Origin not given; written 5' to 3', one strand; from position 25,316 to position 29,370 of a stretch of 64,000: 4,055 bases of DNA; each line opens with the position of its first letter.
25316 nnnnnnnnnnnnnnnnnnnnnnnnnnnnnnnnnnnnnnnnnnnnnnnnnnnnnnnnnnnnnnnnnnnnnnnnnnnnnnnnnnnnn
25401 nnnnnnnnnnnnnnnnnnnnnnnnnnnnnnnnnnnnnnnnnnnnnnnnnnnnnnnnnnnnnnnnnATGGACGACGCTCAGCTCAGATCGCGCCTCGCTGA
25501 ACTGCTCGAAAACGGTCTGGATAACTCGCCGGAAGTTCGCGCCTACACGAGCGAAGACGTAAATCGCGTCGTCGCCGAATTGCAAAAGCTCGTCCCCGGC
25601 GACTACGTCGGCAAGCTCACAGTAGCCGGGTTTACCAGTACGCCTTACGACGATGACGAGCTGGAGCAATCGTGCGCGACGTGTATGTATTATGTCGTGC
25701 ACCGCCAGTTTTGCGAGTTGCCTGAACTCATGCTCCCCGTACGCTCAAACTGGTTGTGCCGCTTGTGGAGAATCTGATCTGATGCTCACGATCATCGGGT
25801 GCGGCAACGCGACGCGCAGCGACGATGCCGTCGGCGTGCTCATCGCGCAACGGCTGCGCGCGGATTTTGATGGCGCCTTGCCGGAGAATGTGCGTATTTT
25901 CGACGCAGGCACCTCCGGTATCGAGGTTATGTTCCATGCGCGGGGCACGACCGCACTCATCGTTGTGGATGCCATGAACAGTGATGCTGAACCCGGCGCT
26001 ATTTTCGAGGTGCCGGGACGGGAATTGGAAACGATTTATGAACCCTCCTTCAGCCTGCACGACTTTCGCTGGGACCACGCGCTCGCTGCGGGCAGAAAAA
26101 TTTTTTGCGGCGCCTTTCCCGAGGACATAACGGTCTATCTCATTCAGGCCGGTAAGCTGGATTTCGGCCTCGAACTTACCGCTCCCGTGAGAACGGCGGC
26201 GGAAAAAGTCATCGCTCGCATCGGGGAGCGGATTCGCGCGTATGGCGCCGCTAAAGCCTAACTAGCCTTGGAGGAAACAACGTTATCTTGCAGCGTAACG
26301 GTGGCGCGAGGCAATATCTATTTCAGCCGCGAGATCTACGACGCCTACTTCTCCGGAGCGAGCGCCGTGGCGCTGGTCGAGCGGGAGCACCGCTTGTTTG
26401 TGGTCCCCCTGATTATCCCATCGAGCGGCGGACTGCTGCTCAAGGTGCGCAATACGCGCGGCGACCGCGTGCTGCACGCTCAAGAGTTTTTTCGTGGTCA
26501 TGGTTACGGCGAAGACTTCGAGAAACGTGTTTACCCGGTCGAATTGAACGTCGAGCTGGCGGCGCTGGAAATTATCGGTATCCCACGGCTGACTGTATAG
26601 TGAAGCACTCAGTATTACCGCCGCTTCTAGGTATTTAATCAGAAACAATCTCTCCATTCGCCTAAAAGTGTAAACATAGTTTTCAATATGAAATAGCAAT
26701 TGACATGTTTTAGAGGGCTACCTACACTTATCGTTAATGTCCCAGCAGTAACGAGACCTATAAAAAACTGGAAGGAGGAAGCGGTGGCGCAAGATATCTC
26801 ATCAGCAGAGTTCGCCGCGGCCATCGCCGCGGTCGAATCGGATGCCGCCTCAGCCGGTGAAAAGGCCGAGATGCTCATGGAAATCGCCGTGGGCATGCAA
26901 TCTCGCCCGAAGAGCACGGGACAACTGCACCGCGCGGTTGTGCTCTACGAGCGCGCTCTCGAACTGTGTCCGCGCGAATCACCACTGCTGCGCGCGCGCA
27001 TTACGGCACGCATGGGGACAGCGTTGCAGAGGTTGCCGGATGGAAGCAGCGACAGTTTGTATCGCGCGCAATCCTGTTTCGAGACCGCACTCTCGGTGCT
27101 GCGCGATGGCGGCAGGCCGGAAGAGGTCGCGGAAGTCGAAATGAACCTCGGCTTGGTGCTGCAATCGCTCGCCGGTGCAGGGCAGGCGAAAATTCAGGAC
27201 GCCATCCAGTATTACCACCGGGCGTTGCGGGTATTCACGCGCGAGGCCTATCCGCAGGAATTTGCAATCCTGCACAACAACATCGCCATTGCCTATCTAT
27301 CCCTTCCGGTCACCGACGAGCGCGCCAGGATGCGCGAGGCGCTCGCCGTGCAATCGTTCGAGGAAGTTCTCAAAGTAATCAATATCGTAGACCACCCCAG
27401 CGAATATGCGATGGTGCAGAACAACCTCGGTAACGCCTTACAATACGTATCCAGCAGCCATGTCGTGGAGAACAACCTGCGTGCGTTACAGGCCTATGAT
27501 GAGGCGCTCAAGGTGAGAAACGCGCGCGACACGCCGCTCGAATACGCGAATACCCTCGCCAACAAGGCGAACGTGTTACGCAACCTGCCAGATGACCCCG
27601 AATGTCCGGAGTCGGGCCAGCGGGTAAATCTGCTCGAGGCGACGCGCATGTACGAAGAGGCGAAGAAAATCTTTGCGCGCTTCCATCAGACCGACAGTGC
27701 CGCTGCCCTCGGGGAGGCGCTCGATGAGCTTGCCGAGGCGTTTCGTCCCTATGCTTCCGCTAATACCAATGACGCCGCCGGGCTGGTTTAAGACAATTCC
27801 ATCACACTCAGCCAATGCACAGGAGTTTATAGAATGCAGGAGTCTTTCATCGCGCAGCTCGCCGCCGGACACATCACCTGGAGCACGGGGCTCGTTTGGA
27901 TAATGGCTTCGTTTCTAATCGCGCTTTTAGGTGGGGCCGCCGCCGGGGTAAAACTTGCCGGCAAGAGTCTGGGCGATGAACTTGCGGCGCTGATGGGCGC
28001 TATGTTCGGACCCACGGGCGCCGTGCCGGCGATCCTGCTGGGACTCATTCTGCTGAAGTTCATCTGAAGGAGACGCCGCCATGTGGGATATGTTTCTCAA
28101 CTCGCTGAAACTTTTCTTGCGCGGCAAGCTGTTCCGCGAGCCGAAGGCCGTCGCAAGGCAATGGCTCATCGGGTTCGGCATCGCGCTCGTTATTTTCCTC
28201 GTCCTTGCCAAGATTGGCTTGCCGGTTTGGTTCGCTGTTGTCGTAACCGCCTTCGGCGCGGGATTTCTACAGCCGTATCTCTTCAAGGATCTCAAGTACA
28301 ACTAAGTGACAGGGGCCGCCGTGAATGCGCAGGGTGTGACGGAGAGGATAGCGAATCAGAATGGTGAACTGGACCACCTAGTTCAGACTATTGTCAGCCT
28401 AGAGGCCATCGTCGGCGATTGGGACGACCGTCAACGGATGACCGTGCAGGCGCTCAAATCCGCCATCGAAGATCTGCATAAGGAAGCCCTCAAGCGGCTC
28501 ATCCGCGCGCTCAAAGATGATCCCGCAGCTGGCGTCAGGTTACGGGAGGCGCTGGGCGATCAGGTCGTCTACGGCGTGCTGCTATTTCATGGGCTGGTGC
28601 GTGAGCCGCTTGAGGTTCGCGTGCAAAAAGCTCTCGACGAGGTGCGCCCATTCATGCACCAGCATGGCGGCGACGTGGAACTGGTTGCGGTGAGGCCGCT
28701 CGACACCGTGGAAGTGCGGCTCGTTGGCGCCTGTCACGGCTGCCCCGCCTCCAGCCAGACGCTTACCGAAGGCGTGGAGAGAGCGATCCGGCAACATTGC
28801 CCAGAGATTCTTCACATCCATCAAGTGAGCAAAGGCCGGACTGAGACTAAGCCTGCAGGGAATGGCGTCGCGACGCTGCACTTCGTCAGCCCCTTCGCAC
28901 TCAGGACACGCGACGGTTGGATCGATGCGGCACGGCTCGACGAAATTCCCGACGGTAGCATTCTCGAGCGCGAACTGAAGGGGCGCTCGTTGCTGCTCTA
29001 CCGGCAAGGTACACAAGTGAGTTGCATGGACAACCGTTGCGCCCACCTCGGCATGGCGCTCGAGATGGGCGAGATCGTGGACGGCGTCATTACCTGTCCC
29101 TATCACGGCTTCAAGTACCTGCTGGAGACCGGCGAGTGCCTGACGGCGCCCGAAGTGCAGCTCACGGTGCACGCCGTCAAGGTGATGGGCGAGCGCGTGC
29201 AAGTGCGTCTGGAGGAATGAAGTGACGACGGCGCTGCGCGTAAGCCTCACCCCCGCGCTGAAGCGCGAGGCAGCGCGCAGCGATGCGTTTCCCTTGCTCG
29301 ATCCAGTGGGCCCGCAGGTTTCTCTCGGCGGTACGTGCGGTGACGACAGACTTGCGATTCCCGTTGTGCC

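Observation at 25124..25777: Tandem paralogous HiPIP-like proteins without signal peptides immediately after the hydrogenase large subunit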

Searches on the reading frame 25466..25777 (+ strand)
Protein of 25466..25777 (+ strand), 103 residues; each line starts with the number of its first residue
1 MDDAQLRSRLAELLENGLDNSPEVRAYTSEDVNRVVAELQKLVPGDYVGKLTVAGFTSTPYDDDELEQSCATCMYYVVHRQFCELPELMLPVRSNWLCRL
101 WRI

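Call 3: search_protein_families(library=pfam, proteins=[window:25466-25777:+], max_evalue=0.1)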
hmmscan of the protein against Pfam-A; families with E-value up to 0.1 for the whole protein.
window:25466-25777:+ (103 aa): 0 families

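Call 4: search_protein_families(library=ncbifam, proteins=[window:25466-25777:+], max_evalue=0.1)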
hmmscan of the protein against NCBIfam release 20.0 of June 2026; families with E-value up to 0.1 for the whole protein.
window:25466-25777:+ (103 aa): 0 families

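Call 8: search_solved_structures(query=window:25466-25777:+, max_evalue=10, show_alignments=3)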
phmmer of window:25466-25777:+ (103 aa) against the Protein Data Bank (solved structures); distinct sequences matched with E-value up to 10: 2.
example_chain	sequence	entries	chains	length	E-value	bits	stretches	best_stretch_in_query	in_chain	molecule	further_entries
6nz0_Z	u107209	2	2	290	0.26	14.7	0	30-55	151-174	Dyslexia-associated protein KIAA0319-like protein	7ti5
7kpn_Z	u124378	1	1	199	0.44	14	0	30-55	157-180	Dyslexia-associated protein KIAA0319-like protein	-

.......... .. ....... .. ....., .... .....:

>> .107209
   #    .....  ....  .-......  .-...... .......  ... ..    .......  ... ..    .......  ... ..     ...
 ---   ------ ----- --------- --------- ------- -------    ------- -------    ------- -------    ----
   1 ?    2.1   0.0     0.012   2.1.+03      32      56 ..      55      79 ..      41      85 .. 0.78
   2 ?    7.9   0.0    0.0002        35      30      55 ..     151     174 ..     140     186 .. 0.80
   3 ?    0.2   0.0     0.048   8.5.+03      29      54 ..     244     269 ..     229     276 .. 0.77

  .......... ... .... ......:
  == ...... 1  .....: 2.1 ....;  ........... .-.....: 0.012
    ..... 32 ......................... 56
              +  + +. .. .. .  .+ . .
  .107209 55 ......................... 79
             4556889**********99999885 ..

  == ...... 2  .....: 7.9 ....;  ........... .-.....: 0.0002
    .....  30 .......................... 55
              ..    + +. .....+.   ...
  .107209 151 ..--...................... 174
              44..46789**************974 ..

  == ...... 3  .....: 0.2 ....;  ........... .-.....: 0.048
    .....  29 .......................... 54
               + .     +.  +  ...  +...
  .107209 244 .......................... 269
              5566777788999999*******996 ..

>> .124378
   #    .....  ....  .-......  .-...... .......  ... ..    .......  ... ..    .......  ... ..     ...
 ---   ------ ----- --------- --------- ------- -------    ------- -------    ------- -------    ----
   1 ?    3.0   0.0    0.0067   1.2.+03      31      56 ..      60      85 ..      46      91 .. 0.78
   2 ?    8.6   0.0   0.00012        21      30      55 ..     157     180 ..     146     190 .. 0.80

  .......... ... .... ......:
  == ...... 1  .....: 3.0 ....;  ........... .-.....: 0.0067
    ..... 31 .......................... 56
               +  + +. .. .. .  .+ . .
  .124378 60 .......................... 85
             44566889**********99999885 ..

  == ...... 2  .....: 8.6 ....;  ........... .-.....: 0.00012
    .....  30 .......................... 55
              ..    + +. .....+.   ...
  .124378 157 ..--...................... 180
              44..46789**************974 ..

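Call 9: find_homologous_proteins(query=window:25466-25777:+, max_evalue=0.001)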
Query window:25466-25777:+ (103 aa): 29 proteins with E <= 0.001 among 33 candidates.
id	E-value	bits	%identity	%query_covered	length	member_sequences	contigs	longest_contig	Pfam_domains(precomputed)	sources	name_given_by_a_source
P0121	4.8e-64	231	100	100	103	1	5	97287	-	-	-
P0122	8.2e-50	185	83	100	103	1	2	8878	-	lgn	-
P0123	3.1e-32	129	61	99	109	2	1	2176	-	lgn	-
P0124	8.7e-32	127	63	98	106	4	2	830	-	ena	-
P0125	9.6e-31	124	58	100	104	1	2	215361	-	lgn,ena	-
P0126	3.2e-30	122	61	95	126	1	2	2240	-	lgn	-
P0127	4.9e-30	122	61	98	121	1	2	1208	-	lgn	-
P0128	8.4e-30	121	57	96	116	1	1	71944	-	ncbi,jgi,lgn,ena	-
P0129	1.5e-29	120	60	98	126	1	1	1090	-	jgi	-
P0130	1.7e-29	120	61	95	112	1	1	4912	-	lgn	-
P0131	2.1e-28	116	58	98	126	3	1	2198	-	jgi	-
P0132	3.6e-28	116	60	95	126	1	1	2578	-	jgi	jgi:hypothetical protein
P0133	7.0e-28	115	55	99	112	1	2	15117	-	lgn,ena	-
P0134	7.1e-28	115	57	100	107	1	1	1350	-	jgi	jgi:hypothetical protein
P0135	7.5e-28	114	57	100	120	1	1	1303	-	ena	-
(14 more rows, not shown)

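Call 57: predict_structure(alignment_id=A5)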
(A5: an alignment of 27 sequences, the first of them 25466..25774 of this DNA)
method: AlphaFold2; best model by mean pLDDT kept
length: 103 residues; sequences in the alignment: 27
mean_pLDDT: 87.8   pTM: 0.80
mean pLDDT of the five models: 87.8, 85.6, 83.7, 80.9, 75.2
residues with pLDDT >= 90: 69; 70-90: 26; 50-70: 7; < 50: 1
segments of 3 or more residues with pLDDT < 50: none
pLDDT, mean of each block of 10 residues (from residue 1): 91 83 78 93 93 88 72 93 95 93 85
secondary structure, 60 per line:
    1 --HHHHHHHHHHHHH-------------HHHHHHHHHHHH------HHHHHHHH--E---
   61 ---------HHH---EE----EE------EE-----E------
elements in order: H3-15 H29-40 H47-54

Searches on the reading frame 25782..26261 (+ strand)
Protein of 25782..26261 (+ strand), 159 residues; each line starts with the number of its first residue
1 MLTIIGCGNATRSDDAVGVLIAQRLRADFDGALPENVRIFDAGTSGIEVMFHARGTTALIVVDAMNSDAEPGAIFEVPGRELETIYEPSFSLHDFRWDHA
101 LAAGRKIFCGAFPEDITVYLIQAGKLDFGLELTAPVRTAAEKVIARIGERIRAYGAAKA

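Call 3: search_protein_families(library=pfam, proteins=[window:25782-26261:+], max_evalue=0.1)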
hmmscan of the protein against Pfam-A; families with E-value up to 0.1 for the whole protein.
window:25782-26261:+ (159 aa): 2 families
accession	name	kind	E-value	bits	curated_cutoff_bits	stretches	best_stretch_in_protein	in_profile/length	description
PF01750.23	HycI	-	1.5e-16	60.8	23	1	32-147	12-127/130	Hydrogenase maturation protease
PF13185.12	GAF_2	-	0.099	13.3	28.6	0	93-148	54-107/136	GAF domain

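Call 4: search_protein_families(library=ncbifam, proteins=[window:25782-26261:+], max_evalue=0.1)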
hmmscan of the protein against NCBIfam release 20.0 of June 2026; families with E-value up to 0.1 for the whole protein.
window:25782-26261:+ (159 aa): 7 families
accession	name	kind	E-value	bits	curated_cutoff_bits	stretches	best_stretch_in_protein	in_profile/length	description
TIGR00072.1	hydrog_prot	superfamily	1.5e-37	128.8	47.45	1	4-149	2-143/145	hydrogenase maturation protease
TIGR00140.1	hupD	subfamily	2.4e-18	66.5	151.8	1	3-155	2-151/151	HyaD/HybD family hydrogenase maturation endopeptidase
NF007777.0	PRK10466.1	equivalog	4.9e-18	65.4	190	1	4-157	5-155/164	HyaD/HybD family hydrogenase maturation endopeptidase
NF045519.1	NiFeSe_H2_mat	exception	4.2e-14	52.6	190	1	2-153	3-149/152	NiFeSe hydrogenase maturation protease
TIGR00142.1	hycI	equivalog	1.8e-11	44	119.1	1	3-151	2-142/146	hydrogenase maturation peptidase HycI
TIGR00130.1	frhD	equivalog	3.3e-11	43.5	134.95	1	3-102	6-105/153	coenzyme F420-reducing hydrogenase, FrhD protein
NF007616.0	PRK10264.1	equivalog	8e-11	42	261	1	3-132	7-134/195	hydrogenase 1 maturation protease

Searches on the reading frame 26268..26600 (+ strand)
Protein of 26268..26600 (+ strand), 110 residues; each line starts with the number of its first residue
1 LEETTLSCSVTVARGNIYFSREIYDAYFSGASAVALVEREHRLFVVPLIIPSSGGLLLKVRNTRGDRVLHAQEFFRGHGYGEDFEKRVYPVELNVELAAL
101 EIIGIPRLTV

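Call 3: search_protein_families(library=pfam, proteins=[window:26268-26600:+], max_evalue=0.1)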
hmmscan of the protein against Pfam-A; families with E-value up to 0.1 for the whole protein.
window:26268-26600:+ (110 aa): 0 families

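Call 4: search_protein_families(library=ncbifam, proteins=[window:26268-26600:+], max_evalue=0.1)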
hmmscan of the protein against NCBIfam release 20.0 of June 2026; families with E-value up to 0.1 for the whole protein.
window:26268-26600:+ (110 aa): 0 families

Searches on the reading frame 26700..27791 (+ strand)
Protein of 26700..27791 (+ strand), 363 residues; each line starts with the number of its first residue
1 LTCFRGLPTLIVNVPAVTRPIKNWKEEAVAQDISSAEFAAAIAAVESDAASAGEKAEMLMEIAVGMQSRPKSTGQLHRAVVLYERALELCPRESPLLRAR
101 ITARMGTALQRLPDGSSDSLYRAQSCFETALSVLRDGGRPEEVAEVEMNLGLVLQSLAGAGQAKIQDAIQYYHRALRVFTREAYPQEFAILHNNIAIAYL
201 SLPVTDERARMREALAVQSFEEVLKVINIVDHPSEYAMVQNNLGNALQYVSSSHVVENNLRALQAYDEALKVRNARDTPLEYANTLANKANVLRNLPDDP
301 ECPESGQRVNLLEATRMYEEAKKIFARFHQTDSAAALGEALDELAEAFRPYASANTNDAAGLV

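Call 3: search_protein_families(library=pfam, proteins=[window:26700-27791:+], max_evalue=0.1)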
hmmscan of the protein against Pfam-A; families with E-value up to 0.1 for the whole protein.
window:26700-27791:+ (363 aa): 11 families
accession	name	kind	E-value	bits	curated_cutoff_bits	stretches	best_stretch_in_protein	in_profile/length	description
PF13424.12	TPR_12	-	3e-07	31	30.1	0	164-200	18-56/77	Tetratricopeptide repeat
PF13428.12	TPR_14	-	3.6e-05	24.5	23.5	0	73-100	14-41/44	Tetratricopeptide repeat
PF00515.34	TPR_1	-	0.00014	21.9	27.8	0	74-91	15-32/34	Tetratricopeptide repeat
PF07719.23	TPR_2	-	0.001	19.4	27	0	73-92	14-33/34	Tetratricopeptide repeat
PF23233.1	HAT_Syf1_CNRKL1_N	-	0.0011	19.2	27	1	72-135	28-91/161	Pre-mRNA-splicing factor Syf1/CNRKL1 N-terminal HAT repeat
PF13414.12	TPR_11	-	0.0012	19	26.8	0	73-91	7-25/42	TPR repeat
PF13181.12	TPR_8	-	0.0017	18.8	25.7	0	72-91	13-32/34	Tetratricopeptide repeat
PF20308.4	TPR-S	-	0.0018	19.3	27.6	0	77-185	3-94/102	Tetratricopeptide Repeats-Sensor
PF14938.12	SNAP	-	0.0019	18.2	25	1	120-196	90-162/282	Soluble NSF attachment protein, SNAP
PF13176.12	TPR_7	-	0.05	14.1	27.9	0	73-93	12-32/36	Tetratricopeptide repeat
PF22872.1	DUF7018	-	0.071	13.8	27.8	0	217-259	46-89/116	Domain of unknown function (DUF7018)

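Call 4: search_protein_families(library=ncbifam, proteins=[window:26700-27791:+], max_evalue=0.1)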
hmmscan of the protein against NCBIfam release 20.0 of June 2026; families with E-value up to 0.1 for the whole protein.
window:26700-27791:+ (363 aa): 2 families
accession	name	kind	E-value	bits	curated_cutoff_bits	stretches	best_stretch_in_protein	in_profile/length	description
NF053520.1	HK_Porph_FimS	equivalog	0.046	12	600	0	161-272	136-233/618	sensor histidine kinase FimS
NF010042.0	PRK13517.1-2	equivalog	0.047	12.5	427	1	218-346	244-372/376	glutamate--cysteine ligase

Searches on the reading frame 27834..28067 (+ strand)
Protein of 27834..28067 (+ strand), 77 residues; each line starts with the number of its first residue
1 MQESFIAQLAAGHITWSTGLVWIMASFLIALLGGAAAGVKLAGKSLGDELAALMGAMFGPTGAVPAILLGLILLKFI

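Call 3: search_protein_families(library=pfam, proteins=[window:27834-28067:+], max_evalue=0.1)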
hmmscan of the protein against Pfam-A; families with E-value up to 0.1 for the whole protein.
window:27834-28067:+ (77 aa): 0 families

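Call 4: search_protein_families(library=ncbifam, proteins=[window:27834-28067:+], max_evalue=0.1)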
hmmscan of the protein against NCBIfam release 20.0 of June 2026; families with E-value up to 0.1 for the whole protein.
window:27834-28067:+ (77 aa): 1 family
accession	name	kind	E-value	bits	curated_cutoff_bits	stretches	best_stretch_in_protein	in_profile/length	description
NF052670.1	asr0689_fam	equivalog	1e-20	73.6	95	1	5-75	1-71/71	asr0689 family protein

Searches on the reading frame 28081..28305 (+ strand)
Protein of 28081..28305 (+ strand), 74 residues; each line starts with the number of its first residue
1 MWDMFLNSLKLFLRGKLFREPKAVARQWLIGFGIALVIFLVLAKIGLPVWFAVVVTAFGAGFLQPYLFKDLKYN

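Call 3: search_protein_families(library=pfam, proteins=[window:28081-28305:+], max_evalue=0.1)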
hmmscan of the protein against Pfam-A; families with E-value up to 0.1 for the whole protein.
window:28081-28305:+ (74 aa): 1 family
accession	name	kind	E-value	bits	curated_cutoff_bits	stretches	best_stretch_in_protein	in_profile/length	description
PF19762.4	DUF6249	-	0.017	15.5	33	1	29-66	62-100/104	Domain of unknown function (DUF6249)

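Call 4: search_protein_families(library=ncbifam, proteins=[window:28081-28305:+], max_evalue=0.1)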
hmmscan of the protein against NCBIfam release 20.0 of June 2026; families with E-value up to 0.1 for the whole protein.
window:28081-28305:+ (74 aa): 1 family
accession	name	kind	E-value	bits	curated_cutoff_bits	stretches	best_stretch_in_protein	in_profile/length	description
NF007472.0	PRK10054.1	equivalog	0.012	14.6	582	1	27-70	144-185/395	efflux MFS transporter YdeE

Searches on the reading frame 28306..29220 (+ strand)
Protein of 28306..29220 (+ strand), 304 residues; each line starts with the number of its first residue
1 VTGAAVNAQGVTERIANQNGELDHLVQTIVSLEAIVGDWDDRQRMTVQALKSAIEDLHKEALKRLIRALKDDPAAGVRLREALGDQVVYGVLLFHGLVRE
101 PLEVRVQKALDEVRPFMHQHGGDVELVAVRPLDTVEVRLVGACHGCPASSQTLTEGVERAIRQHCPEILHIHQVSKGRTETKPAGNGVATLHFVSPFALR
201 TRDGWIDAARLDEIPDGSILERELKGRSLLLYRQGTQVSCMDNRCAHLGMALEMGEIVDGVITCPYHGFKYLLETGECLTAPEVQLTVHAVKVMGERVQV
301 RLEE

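Call 3: search_protein_families(library=pfam, proteins=[window:28306-29220:+], max_evalue=0.1)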
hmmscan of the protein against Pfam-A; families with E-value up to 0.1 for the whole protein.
window:28306-29220:+ (304 aa): 5 families
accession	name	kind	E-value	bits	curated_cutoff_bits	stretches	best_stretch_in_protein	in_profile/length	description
PF01106.22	NifU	-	9.8e-23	80.5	27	1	106-170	1-65/67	NifU-like domain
PF00355.32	Rieske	-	4.7e-17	62.1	20.3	1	205-285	2-82/88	Rieske [2Fe-2S] domain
PF13806.12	Rieske_2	-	3.6e-09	36.9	27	1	205-301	2-104/104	Rieske-like [2Fe-2S] domain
PF22543.2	Rieske_4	-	3e-05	24.7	28.4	1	224-280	19-79/119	Soluble Rieske-type ferredoxin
PF19734.4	DUF6224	-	0.052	14.2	26.4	0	256-300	55-99/146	Family of unknown function (DUF6224)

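Call 4: search_protein_families(library=ncbifam, proteins=[window:28306-29220:+], max_evalue=0.1)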
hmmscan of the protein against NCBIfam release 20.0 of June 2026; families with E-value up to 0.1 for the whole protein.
window:28306-29220:+ (304 aa): 12 families
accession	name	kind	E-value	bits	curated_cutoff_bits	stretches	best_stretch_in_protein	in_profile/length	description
TIGR02000.1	NifU_proper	equivalog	2e-10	40.5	273.3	1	104-172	222-288/290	Fe-S cluster assembly protein NifU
TIGR03341.1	YhgI_GntY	equivalog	3.3e-10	40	269.35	1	101-175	105-180/190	Fe-S biogenesis protein NfuA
NF007422.0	PRK09965.1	equivalog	7.2e-10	38.9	113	1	206-303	4-101/106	bifunctional 3-phenylpropionate/cinnamic acid dioxygenase ferredoxin subunit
TIGR02378.1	nirD_assim_sml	equivalog_domain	7.5e-10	38.9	74.65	1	205-301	2-104/105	nitrite reductase small subunit NirD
NF041683.1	ant_diox_AndAb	equivalog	1e-09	38.5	150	1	205-301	2-99/100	anthranilate 1,2-dioxygenase ferredoxin subunit AndAb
NF042948.2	3PPDioc_HcaC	equivalog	4.2e-09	36.6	150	1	207-304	5-104/105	3-phenylpropionate/cinnamic acid dioxygenase ferredoxin subunit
TIGR02377.1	MocE_fam_FeS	subfamily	6e-09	35.8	136.15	1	205-301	2-100/101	MocE family 2Fe-2S type ferredoxin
NF008392.0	PRK11190.1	equivalog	2.1e-06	27.8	268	1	101-172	106-179/192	Fe-S biogenesis protein NfuA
NF052579.1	BetMthstMoxSdmAMthl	equivalog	2e-05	23.8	600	1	226-279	39-92/351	4beta-methylsterol monooxygenase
NF041174.1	SDX_Thmprot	equivalog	0.0055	16.8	170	1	226-290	24-88/109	sulredoxin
NF010001.0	PRK13474.1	subfamily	0.037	13.4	154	0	241-300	103-161/178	cytochrome b6-f complex iron-sulfur subunit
NF042946.1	3PPDioc_HcaE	equivalog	0.072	12.1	830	1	228-275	63-112/450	3-phenylpropionate/cinnamic acid dioxygenase subunit alpha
